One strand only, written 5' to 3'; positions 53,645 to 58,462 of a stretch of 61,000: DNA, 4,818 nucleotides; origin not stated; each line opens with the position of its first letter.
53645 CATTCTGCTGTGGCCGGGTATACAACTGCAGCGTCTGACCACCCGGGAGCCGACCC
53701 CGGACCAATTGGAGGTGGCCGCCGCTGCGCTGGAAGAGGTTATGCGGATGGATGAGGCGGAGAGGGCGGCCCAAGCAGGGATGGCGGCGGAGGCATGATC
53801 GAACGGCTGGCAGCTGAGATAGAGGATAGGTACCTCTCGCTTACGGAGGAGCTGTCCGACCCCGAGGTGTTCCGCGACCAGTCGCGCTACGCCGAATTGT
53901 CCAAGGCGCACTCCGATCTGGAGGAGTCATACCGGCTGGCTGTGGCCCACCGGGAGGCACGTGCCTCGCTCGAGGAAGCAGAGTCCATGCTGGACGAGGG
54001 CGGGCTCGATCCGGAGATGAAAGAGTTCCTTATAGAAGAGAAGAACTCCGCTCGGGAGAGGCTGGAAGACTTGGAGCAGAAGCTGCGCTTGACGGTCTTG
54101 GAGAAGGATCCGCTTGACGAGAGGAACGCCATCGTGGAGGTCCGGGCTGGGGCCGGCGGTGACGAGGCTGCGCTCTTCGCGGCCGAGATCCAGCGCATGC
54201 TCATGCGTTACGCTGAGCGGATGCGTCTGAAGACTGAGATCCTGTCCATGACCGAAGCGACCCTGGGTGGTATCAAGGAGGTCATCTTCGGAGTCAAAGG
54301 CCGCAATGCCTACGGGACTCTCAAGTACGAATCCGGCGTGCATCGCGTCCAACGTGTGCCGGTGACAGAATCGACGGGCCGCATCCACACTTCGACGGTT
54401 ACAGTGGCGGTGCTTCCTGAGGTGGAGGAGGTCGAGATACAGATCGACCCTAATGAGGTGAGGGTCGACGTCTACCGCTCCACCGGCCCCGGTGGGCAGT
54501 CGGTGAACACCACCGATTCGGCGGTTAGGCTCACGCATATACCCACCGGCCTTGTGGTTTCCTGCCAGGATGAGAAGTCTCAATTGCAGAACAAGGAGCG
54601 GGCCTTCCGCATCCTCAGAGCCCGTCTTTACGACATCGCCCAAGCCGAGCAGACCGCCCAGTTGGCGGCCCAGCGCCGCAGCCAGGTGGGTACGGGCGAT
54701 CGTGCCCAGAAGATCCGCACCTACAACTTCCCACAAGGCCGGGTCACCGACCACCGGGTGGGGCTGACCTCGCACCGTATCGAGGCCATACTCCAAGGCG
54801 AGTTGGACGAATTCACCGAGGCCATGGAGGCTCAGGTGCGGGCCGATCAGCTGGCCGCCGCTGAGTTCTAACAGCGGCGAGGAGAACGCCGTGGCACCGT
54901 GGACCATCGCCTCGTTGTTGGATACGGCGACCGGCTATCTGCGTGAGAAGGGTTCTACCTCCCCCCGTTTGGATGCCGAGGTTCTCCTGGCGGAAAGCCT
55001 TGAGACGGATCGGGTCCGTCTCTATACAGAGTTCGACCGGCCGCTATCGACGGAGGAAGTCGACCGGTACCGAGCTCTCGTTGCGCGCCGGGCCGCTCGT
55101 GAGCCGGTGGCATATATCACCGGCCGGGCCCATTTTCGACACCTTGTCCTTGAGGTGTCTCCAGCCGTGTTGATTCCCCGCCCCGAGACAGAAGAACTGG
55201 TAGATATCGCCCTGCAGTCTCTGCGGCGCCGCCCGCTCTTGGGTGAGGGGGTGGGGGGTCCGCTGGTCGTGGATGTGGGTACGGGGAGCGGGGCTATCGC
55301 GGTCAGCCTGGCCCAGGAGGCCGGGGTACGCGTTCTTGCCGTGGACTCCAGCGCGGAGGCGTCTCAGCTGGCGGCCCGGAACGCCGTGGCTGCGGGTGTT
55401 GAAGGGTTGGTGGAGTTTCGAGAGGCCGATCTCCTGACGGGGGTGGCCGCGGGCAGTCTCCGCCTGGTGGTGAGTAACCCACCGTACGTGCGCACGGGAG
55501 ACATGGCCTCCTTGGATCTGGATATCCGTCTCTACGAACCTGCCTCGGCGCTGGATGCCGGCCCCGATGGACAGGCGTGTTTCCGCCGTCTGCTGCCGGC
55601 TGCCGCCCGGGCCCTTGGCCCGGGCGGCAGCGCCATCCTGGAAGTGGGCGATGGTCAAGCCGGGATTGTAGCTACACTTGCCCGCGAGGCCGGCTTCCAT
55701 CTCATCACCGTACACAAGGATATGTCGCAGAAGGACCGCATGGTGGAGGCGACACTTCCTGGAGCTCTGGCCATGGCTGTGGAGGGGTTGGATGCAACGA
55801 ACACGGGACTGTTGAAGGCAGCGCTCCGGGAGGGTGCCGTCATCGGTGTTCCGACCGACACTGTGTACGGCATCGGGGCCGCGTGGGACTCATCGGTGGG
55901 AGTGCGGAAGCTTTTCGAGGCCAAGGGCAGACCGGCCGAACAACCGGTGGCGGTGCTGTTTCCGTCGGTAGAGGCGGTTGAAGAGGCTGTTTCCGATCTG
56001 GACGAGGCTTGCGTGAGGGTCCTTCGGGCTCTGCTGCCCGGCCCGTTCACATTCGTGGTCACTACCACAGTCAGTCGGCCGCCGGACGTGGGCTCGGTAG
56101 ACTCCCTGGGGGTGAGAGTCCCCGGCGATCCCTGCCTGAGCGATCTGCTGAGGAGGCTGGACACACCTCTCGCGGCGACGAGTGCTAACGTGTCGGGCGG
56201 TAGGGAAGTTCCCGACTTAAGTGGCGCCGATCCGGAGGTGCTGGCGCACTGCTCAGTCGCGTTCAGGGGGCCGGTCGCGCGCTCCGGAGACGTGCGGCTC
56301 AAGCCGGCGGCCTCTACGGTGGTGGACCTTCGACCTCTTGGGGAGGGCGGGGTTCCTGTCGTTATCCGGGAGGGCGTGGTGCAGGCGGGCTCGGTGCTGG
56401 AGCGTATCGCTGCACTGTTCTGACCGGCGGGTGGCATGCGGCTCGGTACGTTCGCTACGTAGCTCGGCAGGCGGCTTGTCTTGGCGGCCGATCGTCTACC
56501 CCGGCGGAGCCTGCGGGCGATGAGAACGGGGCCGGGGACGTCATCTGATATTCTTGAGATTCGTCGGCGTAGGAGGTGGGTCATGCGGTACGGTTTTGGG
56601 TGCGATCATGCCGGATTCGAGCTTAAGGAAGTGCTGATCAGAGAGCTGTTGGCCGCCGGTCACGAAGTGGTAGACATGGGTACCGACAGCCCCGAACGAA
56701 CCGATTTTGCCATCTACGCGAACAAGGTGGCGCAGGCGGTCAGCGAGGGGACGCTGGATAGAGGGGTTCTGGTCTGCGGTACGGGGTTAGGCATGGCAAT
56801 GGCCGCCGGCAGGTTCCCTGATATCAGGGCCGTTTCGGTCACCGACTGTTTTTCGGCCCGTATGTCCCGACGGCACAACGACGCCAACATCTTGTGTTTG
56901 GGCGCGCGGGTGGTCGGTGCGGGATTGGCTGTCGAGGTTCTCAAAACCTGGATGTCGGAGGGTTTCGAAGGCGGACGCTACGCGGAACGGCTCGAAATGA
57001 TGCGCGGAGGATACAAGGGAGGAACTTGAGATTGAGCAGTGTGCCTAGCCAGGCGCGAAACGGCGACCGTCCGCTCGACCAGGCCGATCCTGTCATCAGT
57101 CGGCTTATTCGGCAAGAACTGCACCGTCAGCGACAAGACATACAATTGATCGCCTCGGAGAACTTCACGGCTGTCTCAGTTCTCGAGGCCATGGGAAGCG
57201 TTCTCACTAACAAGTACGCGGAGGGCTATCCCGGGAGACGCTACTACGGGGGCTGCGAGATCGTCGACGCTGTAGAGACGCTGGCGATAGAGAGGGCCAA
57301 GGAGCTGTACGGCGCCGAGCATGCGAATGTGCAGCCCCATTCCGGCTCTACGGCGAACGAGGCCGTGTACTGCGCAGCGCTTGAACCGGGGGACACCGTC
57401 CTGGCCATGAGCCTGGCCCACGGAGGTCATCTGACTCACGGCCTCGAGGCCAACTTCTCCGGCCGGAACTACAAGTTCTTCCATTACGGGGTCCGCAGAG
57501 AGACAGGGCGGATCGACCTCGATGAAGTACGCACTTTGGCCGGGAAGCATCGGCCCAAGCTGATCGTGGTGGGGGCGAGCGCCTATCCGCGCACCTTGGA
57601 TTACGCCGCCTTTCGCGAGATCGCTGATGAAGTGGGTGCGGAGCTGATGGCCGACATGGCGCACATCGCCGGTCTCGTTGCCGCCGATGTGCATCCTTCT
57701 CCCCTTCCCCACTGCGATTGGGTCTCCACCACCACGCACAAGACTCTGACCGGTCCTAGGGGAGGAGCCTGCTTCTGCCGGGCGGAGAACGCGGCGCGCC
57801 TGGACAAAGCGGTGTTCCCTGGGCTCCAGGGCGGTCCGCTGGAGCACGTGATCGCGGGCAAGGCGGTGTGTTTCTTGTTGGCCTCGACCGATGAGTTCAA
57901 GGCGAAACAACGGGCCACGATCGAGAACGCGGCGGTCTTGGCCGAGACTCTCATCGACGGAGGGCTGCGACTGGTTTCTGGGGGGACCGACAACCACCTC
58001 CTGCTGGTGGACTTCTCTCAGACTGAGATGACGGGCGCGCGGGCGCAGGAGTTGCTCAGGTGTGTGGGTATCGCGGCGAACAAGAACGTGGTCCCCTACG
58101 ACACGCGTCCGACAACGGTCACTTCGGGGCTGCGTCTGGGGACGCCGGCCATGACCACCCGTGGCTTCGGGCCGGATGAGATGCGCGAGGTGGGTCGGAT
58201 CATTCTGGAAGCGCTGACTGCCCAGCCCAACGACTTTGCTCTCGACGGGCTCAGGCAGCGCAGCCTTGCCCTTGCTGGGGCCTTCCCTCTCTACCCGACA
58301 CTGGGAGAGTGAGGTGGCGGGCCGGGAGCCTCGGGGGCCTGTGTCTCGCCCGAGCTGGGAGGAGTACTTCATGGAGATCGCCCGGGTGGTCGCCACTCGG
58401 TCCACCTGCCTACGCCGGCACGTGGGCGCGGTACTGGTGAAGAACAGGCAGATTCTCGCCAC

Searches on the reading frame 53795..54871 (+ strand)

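Call 48: search_protein_families(library=ncbifam, proteins=[window:53795-54871:+], max_evalue=0.00001)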
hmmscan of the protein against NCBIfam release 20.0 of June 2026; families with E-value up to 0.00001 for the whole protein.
window:53795-54871:+ (358 aa): 5 families
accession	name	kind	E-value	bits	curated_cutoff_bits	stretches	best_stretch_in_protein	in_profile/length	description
NF001859.2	PRK00591.1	equivalog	7.1e-145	482.5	400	1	8-353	3-347/347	peptide chain release factor 1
TIGR00019.1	prfA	equivalog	1.5e-141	471.5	423.25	1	7-355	11-357/361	peptide chain release factor 1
TIGR00020.2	prfB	exception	1.5e-87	293.9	370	1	9-344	20-351/353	peptide chain release factor 2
TIGR03072.1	release_prfH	equivalog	3.4e-26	92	166.65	1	116-310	5-195/200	peptide chain release factor H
NF006718.0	PRK09256.1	equivalog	6.3e-09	35.7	100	1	214-247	9-42/140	alternative ribosome rescue aminoacyl-tRNA hydrolase ArfB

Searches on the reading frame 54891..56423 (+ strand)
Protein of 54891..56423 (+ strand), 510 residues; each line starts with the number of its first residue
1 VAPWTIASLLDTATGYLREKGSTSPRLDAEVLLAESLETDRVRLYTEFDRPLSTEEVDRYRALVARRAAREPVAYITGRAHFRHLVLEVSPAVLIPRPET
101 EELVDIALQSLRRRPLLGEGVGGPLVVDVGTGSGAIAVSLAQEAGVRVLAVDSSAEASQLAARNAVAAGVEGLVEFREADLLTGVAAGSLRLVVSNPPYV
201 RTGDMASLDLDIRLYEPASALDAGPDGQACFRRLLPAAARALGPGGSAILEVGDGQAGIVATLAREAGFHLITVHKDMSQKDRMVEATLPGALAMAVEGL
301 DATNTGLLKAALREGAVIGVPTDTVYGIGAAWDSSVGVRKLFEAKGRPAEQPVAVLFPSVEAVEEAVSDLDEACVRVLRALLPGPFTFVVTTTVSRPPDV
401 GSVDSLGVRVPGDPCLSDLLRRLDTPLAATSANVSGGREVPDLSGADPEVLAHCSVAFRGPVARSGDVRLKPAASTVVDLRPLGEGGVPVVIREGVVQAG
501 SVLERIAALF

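Call 48: search_protein_families(library=ncbifam, proteins=[window:54891-56423:+], max_evalue=0.00001)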
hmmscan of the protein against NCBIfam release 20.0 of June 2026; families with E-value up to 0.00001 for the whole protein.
window:54891-56423:+ (510 aa): 13 families
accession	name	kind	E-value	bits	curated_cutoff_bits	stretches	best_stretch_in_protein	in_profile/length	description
TIGR03534.1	RF_mod_PrmC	equivalog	2.1e-74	250.2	199.1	1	28-285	1-252/253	peptide chain release factor N(5)-glutamine methyltransferase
TIGR00536.1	hemK_fam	subfamily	4.2e-59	200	115.5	1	5-286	2-279/286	HemK family protein methyltransferase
TIGR03533.1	L3_gln_methyl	equivalog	1.3e-38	133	229.7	1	19-264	23-263/284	50S ribosomal protein L3 N(5)-glutamine methyltransferase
NF002421.0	PRK01544.1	equivalog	8.2e-34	117.2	567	2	126-287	142-304/524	bifunctional peptide chain release factor N(5)-glutamine methyltransferase PrmC/tRNA (guanosine(46)-N7)-methyltransferase TrmB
TIGR00057.1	TIGR00057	equivalog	1.7e-33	115.6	123.2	1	309-498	15-194/202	L-threonylcarbamoyladenylate synthase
TIGR03704.1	PrmC_rel_meth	equivalog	2.5e-31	109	248.8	1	58-272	28-236/251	putative protein N(5)-glutamine methyltransferase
NF007919.1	PRK10634.1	equivalog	2.4e-16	59.7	175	1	310-440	3-136/176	L-threonylcarbamoyladenylate synthase type 1 TsaC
NF011527.0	PRK14968.1-1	equivalog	6.4e-16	58.6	242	1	125-275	37-175/192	putative methyltransferase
NF011529.0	PRK14968.1-3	equivalog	9.5e-13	48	162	1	125-249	37-153/198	putative methyltransferase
TIGR00537.1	hemK_rel_arch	hypoth_equivalog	4.7e-12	46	87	1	126-250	23-138/179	HemK2/MTQ2 family protein methyltransferase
NF011530.0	PRK14968.1-4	equivalog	7.5e-11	41.7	243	1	124-279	41-185/202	putative methyltransferase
NF047853.1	tRm6a37MtseTrmN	equivalog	1.3e-08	34.9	350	1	126-204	47-129/244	tRNA(1)(Val) (adenine(37)-N(6))-methyltransferase TrmN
NF043040.1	corrin_prot_MT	hypoth_equivalog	3.6e-06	26.6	180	0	124-181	43-99/216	corrinoid protein-associated methyltransferase CpaM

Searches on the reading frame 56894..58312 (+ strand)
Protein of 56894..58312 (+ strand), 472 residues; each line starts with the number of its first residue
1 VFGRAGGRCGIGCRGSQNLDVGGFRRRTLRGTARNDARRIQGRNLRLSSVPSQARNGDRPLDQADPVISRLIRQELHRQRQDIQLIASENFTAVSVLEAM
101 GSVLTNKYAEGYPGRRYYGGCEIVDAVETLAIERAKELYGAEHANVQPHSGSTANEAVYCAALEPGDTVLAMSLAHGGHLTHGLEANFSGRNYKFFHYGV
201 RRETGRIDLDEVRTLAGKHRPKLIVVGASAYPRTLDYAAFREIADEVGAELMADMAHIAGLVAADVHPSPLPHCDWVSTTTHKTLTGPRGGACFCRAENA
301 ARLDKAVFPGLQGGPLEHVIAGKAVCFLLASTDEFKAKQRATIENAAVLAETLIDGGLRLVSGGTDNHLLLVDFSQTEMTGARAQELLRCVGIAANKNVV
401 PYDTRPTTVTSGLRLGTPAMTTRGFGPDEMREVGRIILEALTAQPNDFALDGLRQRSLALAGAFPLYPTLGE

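Call 48: search_protein_families(library=ncbifam, proteins=[window:56894-58312:+], max_evalue=0.00001)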
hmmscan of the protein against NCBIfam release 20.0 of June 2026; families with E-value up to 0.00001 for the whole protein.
window:56894-58312:+ (472 aa): 3 families
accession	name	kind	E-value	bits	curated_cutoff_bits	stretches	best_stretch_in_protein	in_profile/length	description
NF000586.1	PRK00011.1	subfamily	1.9e-173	576.8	335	1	65-467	1-404/404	serine hydroxymethyltransferase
NF010094.0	PRK13580.1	equivalog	3.5e-131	438.2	735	2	168-445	170-449/496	glycine hydroxymethyltransferase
TIGR04506.1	F_threo_transal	equivalog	6.2e-31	107.8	650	1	68-441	6-381/609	fluorothreonine transaldolase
